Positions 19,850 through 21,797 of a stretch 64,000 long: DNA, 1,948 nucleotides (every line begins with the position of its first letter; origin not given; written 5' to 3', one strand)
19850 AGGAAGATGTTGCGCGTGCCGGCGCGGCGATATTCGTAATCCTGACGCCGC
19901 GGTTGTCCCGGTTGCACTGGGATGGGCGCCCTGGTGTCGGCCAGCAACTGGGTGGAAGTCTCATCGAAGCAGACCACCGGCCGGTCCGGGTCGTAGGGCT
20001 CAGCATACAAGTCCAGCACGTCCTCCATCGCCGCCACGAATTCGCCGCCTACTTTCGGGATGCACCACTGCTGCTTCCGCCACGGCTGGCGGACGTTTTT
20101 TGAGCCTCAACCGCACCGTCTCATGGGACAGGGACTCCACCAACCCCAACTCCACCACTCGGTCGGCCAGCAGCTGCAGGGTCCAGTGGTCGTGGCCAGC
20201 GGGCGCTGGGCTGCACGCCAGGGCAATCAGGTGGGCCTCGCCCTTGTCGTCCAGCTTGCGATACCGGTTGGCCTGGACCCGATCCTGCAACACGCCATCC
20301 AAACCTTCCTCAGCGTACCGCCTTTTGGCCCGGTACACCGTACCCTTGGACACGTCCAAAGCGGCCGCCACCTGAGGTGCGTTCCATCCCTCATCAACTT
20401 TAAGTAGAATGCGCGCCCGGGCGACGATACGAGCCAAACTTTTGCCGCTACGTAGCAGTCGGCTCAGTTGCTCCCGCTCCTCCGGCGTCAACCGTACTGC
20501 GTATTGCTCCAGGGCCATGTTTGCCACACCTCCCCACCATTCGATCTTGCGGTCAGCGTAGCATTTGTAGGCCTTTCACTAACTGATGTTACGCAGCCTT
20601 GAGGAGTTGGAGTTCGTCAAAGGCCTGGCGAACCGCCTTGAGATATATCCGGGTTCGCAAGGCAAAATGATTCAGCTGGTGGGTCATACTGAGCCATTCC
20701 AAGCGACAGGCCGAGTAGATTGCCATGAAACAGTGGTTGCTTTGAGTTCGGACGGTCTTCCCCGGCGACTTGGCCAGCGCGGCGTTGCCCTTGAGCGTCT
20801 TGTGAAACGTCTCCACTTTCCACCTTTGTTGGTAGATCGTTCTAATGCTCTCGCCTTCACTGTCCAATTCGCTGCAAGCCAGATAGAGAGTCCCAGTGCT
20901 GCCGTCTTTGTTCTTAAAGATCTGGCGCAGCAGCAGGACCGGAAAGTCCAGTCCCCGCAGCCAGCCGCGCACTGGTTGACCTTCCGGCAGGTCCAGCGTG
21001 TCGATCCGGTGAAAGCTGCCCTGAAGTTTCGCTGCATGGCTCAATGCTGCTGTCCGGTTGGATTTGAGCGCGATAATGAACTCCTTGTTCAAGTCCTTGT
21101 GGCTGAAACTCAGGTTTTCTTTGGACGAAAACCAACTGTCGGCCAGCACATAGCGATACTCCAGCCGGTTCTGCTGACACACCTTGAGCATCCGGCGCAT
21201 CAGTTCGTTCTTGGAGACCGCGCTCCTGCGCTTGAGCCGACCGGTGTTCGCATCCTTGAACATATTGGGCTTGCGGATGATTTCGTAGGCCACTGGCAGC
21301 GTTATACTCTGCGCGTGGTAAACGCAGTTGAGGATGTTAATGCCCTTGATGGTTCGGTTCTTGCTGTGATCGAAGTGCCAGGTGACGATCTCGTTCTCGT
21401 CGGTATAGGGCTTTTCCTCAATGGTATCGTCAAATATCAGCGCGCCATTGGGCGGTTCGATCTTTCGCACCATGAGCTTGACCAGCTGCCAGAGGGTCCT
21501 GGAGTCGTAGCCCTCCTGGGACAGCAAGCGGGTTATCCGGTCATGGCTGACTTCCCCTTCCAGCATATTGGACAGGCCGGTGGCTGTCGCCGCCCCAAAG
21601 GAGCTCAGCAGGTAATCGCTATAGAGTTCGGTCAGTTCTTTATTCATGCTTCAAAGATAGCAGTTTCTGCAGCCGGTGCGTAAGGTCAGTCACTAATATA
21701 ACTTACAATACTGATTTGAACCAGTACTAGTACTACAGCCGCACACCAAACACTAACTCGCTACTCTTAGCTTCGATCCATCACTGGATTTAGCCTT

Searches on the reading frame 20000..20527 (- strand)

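Call 67: search_protein_families(library=pfam, proteins=[window:20000-20527:-], max_evalue=0.001)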
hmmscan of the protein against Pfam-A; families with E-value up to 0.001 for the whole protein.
window:20000-20527:- (175 aa): 6 families
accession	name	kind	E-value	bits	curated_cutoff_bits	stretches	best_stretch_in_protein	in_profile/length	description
PF13565.12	HTH_32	-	8.7e-19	68.3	33.7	1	63-139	1-70/73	Homeodomain-like domain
PF13384.12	HTH_23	-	1e-14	54.3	24.6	1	32-79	2-49/50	Homeodomain-like domain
PF13551.12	HTH_29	-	1.3e-13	51.2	28.1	1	37-95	1-61/64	Winged helix-turn helix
PF13518.12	HTH_28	-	8.4e-10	39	25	1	37-81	2-46/52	Helix-turn-helix domain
PF13936.12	HTH_38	-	3.3e-07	30.4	27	0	12-34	4-26/44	Helix-turn-helix domain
PF06056.18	Terminase_5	-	0.00018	21.8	20.3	1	47-85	13-49/58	Putative ATPase subunit of terminase (gpP-like)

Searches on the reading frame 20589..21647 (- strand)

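Call 67: search_protein_families(library=pfam, proteins=[window:20589-21647:-], max_evalue=0.001)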
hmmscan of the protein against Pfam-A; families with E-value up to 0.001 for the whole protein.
window:20589-21647:- (352 aa): 3 families
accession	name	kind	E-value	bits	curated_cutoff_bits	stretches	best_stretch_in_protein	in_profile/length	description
PF13546.12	DDE_5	-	5.1e-18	66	27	1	7-202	16-216/272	DDE superfamily endonuclease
PF01609.27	DDE_Tnp_1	-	1.7e-08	34.9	23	1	145-309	60-194/200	Transposase DDE domain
PF04693.18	DDE_Tnp_2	-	1.5e-05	24.8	20.2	1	146-295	168-295/327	Archaeal putative transposase ISC1217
